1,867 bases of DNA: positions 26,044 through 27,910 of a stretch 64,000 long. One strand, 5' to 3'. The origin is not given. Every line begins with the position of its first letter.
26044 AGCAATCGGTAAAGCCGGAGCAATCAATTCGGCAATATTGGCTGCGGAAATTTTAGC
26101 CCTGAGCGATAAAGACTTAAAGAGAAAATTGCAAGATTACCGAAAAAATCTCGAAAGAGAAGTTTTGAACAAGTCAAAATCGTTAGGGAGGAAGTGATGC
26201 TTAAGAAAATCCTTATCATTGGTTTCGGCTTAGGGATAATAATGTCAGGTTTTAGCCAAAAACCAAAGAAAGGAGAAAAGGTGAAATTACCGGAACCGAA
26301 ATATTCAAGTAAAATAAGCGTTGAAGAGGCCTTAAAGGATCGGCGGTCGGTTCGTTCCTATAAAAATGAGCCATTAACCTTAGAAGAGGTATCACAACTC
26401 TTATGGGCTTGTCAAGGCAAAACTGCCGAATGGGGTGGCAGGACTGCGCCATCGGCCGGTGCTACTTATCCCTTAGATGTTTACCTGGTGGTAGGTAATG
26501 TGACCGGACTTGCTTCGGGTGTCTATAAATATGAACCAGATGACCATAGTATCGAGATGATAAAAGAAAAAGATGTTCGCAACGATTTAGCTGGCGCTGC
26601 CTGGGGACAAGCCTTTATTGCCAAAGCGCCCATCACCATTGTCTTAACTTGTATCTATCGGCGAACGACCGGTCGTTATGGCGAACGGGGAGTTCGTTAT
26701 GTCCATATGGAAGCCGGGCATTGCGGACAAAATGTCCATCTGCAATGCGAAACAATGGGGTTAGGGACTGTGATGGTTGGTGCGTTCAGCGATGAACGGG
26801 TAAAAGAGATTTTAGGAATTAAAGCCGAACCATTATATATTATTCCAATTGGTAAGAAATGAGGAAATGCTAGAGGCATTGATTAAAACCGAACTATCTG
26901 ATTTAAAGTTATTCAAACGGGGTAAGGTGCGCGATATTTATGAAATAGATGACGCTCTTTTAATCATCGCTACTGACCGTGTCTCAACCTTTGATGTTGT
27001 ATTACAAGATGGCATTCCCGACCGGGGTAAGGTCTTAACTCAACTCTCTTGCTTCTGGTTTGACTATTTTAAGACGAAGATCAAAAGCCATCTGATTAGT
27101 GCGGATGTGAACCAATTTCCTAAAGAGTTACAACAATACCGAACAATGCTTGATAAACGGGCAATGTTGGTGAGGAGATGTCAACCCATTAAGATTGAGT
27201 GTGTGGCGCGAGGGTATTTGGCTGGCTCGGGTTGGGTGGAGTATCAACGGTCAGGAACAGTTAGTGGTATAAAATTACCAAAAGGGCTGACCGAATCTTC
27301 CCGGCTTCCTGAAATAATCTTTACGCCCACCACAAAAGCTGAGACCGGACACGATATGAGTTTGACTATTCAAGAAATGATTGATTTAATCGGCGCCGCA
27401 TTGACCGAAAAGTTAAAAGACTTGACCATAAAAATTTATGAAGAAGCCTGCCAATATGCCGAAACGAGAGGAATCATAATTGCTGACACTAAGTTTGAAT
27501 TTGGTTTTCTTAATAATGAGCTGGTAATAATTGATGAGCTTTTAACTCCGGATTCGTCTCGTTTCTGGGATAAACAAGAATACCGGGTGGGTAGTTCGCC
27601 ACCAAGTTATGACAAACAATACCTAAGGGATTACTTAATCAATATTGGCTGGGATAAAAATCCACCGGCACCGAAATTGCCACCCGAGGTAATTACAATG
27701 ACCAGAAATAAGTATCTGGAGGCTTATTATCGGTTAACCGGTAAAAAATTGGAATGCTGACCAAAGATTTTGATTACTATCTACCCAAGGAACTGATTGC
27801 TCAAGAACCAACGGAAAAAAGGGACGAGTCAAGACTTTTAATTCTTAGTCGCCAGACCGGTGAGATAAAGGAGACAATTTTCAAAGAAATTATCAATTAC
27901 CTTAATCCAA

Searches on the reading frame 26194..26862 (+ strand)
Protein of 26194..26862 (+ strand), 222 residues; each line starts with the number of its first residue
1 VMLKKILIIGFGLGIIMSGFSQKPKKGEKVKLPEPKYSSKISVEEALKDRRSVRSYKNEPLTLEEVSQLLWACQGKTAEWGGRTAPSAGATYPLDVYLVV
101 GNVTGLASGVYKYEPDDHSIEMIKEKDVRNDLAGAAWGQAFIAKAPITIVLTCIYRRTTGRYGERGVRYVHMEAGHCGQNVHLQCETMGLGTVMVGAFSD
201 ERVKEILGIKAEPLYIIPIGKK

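Call 87: search_protein_families(library=pfam, max_evalue=0.00001, proteins=[window:26194-26862:+])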
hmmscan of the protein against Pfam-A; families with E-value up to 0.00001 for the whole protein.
window:26194-26862:+ (222 aa): 2 families
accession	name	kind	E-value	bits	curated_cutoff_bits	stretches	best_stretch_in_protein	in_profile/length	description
PF00881.29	Nitroreductase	-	1.2e-33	117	23.5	1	48-221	2-167/167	Nitroreductase family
PF14512.11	TM1586_NiRdase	-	4.7e-07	30.1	27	0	170-221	80-132/215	Putative TM nitroreductase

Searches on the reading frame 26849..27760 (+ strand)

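Call 87: search_protein_families(library=pfam, max_evalue=0.00001, proteins=[window:26849-27760:+])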
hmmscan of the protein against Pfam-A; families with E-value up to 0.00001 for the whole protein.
window:26849-27760:+ (303 aa): 1 family
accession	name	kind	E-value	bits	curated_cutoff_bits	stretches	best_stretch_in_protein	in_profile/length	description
PF01259.24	SAICAR_synt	-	1.2e-72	244.9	20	1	22-271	2-229/233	SAICAR synthetase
